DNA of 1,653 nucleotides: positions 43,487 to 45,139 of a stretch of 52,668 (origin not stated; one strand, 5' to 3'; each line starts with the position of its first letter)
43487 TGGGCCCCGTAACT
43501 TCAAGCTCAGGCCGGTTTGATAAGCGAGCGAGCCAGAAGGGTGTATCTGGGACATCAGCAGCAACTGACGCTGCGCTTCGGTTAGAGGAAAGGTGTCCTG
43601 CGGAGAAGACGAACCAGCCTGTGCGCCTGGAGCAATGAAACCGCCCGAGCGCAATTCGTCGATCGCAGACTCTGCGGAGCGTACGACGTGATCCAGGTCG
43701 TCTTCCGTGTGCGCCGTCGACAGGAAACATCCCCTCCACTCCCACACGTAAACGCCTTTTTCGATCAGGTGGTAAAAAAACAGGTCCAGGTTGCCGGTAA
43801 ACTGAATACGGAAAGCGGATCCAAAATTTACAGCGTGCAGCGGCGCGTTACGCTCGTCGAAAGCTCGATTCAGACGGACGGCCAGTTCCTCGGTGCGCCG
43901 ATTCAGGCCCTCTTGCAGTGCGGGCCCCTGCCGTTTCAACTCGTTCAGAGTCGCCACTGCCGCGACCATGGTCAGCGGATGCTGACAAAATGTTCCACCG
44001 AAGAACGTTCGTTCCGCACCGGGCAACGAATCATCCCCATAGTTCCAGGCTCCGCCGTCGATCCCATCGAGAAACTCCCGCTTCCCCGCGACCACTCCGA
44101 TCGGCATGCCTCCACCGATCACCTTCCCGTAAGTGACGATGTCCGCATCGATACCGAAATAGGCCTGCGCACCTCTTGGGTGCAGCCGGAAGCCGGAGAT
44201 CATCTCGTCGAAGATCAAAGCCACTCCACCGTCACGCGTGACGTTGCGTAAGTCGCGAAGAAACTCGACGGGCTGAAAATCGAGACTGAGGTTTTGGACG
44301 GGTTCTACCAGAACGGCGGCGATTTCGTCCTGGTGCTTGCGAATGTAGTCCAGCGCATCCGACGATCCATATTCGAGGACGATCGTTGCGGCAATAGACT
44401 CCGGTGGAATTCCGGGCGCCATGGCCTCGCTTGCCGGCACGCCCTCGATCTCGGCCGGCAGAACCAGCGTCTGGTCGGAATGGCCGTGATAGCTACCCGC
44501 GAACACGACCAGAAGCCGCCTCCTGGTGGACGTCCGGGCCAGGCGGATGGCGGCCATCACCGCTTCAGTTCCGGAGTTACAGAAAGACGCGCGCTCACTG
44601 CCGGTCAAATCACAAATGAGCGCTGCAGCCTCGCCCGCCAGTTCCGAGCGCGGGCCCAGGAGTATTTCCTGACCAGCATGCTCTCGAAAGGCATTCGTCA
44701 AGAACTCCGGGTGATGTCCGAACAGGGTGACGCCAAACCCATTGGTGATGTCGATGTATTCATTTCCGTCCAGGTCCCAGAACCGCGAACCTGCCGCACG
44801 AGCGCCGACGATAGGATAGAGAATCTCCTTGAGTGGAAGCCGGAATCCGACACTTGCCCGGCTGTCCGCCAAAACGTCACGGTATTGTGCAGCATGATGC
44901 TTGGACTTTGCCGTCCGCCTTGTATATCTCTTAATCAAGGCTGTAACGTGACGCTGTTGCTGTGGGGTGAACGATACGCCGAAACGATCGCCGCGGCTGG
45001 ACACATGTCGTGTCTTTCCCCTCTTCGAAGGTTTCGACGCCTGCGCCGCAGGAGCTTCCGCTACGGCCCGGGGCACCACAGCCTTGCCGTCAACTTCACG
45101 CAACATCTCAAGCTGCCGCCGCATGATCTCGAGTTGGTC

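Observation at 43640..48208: KS-AT-ACP-aminotransferase module primed by an NRPS module: predicted 3-amino (vicinal diamino) extender unit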

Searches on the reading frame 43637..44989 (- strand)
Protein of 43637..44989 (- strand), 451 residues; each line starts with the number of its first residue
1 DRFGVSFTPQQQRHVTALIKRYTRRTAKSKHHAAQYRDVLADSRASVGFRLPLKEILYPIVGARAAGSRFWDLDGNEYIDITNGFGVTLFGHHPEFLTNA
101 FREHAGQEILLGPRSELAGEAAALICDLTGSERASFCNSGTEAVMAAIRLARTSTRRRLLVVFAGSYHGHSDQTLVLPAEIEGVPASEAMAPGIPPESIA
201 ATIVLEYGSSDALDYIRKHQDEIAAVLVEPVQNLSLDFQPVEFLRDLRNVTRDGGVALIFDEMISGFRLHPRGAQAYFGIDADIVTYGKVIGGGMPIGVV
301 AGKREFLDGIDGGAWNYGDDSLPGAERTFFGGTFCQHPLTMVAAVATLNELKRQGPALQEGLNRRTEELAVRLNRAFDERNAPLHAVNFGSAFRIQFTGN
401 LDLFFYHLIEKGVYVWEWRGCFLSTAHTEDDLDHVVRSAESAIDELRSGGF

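Call 8: find_homologous_proteins(query=window:43637-44989:-, max_evalue=1e-30)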
Query window:43637-44989:- (451 aa): 3840 proteins with E <= 1e-30 among 8000 candidates; the best 120 are listed.
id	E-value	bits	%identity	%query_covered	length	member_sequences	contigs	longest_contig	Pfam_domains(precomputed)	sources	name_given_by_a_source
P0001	6.3e-175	600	59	98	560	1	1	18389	PF00202.28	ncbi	-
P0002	6.8e-175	600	59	99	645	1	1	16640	PF00550.32,PF00202.28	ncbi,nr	ncbi:MAG TPA: aminotransferase class III-fold pyridoxal phosphate-dependent enzyme, partial [Thermoa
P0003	2.3e-174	598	59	99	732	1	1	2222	PF00296.27,PF00202.28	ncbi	ncbi:MAG TPA: aminotransferase class III-fold pyridoxal phosphate-dependent enzyme, partial [Pyrinom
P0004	6.5e-169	580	58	99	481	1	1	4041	PF00202.28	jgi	jgi:glutamate-1-semialdehyde aminotransferase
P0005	1.1e-166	573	57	99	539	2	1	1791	PF00202.28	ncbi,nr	ncbi:MAG TPA: aminotransferase class III-fold pyridoxal phosphate-dependent enzyme, partial [Thermoa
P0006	1.9e-166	572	58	98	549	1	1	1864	PF00202.28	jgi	jgi:glutamate-1-semialdehyde aminotransferase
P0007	8.5e-166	570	56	99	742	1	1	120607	PF00550.32,PF00202.28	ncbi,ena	-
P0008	1.2e-165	570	56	100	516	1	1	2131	PF00202.28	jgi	jgi:glutamate-1-semialdehyde aminotransferase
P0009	3.5e-165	568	56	99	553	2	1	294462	PF00202.28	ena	-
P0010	4.5e-165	568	56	99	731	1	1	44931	PF00550.32,PF00202.28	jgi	jgi:glutamate-1-semialdehyde aminotransferase/acyl carrier protein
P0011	4.6e-163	561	56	99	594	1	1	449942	PF00202.28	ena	-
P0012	9.8e-163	560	57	98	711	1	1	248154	PF00550.32,PF00202.28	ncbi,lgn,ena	-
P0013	1.3e-162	560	57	98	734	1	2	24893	PF00550.32,PF00202.28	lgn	-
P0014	2.8e-162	559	55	98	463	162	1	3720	PF00202.28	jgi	-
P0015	8.4e-161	554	55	98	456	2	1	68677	PF00155.28,PF00202.28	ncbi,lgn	-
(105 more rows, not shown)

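Call 17: search_solved_structures(query=window:43637-44989:-, max_evalue=1e-20, show_alignments=2)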
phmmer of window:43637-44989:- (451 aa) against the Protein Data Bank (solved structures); distinct sequences matched with E-value up to 1e-20: 53.
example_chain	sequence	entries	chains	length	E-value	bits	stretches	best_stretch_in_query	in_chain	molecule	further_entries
6kfm_A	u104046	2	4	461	1.6e-141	475.3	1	5-451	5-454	Mycosubtilin synthase subunit A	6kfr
6kfu_A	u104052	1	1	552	2.9e-141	474.4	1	5-451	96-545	Mycosubtilin synthase subunit A,Mycosubtilin synthase subunit A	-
5hdm_A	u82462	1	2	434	2.5e-55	191.2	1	59-443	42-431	Glutamate-1-semialdehyde 2,1-aminomutase 1, chloroplastic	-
3bs8_A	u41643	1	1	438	1.2e-53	185.7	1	57-446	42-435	Glutamate-1-semialdehyde 2,1-aminomutase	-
3k28_A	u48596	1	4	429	1.7e-53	185.2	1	57-447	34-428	Glutamate-1-semialdehyde 2,1-aminomutase 2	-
4e77_A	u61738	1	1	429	1.5e-50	175.4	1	59-441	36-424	Glutamate-1-semialdehyde 2,1-aminomutase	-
2cfb_A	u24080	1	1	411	3.4e-50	174.3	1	59-445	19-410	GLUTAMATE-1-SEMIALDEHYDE 2,1-AMINOMUTASE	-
3l44_A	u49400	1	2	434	3.3e-49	171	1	59-442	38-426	Glutamate-1-semialdehyde 2,1-aminomutase 1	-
3fqa_A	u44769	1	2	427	1.7e-48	168.7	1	58-443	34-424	Glutamate-1-semialdehyde 2,1-aminomutase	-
3fq8_A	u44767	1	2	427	3.3e-48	167.8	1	58-443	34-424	Glutamate-1-semialdehyde 2,1-aminomutase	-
5i92_A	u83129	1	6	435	4.1e-48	167.4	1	59-443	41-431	Glutamate-1-semialdehyde 2,1-aminomutase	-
2gsa_A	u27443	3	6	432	4.4e-48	167.3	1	59-443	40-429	GLUTAMATE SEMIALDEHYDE AMINOTRANSFERASE | PROTEIN (GLUTAMATE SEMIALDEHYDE AMINOTRANSFERASE)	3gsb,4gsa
3fq7_A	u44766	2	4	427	8.2e-48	166.4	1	58-443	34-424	Glutamate-1-semialdehyde 2,1-aminomutase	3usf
2hoy_A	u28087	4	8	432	8.4e-48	166.4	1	59-443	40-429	Glutamate-1-semialdehyde 2,1-aminomutase (GSAM) apo-form | Glutamate-1-semialdehyde 2,1-aminomutase (GSAM) pmp-form | Glutamate-1-semialdehyde 2,1-aminomutase (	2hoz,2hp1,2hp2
2e7u_A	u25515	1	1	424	7.3e-47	163.3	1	63-439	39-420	Glutamate-1-semialdehyde 2,1-aminomutase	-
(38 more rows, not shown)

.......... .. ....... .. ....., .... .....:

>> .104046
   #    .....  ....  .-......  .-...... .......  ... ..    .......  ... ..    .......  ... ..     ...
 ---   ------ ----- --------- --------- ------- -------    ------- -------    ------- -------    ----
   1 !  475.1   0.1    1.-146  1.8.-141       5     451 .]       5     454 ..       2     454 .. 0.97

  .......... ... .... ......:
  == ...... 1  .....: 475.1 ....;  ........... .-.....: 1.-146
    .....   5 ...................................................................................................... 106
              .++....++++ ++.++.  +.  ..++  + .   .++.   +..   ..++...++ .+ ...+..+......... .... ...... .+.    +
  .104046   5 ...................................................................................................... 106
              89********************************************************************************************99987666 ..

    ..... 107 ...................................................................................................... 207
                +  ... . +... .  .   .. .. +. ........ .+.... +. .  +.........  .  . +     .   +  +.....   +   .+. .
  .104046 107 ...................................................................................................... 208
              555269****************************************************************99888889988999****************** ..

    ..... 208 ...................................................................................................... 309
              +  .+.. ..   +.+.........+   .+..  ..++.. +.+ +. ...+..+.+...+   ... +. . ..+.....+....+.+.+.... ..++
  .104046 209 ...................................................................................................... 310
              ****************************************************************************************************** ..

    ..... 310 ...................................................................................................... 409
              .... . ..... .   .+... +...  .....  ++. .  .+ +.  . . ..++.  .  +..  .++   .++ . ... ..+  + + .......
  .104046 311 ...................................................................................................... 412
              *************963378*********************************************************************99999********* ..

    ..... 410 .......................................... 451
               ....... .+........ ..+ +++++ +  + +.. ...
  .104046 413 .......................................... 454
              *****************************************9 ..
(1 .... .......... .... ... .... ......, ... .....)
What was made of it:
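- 43637..44986 (-): Class-III PLP aminotransferase (AMT) domain (aa 1086-1535). The PLP lysine K1373 is encoded by codon 44123-44125. E 1.6e-141 to the MycA AMT structure 6KFM over its full length (call 17).
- On AMT-containing hybrid PKS/NRPS module (MycA/ItuA/McyE type): E 1.6e-141 to the MycA AMT structure 6KFM (call 17).
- Closest known: MycA / ItuA. Same: The AMT domain matches the MycA AMT crystal structure over its full length (E 1.6e-141), with the PLP lysine aligned (call 17).
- AMT equivalent to the MycA AMT: E 1.6e-141, PLP lysine aligned (call 17).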

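Call 23: find_related_loci(query=A1, collection=metagenome_contigs, flank=10000)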
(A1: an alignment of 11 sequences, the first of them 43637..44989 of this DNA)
Query A1 (451 aa) in metagenome_contigs; peptide patterns used: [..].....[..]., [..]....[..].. (x = any residue, [..] = any of these).
599 stretches matched a pattern (row limit reached: there are more); 476 encode a relative of the query (tblastn E <= 1e-3); the best 80 are kept; 80 distinct loci.
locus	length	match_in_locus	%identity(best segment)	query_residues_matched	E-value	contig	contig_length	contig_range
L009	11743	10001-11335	59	7-451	0e+0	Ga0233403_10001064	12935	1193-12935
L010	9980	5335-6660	59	10-451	3e-179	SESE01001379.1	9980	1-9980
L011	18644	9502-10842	56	6-451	2e-178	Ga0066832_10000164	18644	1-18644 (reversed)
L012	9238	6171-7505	58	7-451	3e-178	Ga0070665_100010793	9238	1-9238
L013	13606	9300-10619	60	10-451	1e-177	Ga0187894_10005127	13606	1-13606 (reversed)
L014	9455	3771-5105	59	7-451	4e-177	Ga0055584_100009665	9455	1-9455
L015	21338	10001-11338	57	6-451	4e-177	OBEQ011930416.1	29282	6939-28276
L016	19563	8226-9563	58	7-451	8e-176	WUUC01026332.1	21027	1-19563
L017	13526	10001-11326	58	10-451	9e-176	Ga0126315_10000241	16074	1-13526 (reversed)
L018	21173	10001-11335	58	7-451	4e-175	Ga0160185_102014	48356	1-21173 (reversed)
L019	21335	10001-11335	58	7-451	4e-175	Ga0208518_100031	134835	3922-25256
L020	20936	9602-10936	58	7-451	6e-175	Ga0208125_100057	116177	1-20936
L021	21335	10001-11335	58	7-451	4e-175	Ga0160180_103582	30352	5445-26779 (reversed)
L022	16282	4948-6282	58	7-451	2e-174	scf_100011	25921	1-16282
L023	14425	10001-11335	58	7-451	8e-175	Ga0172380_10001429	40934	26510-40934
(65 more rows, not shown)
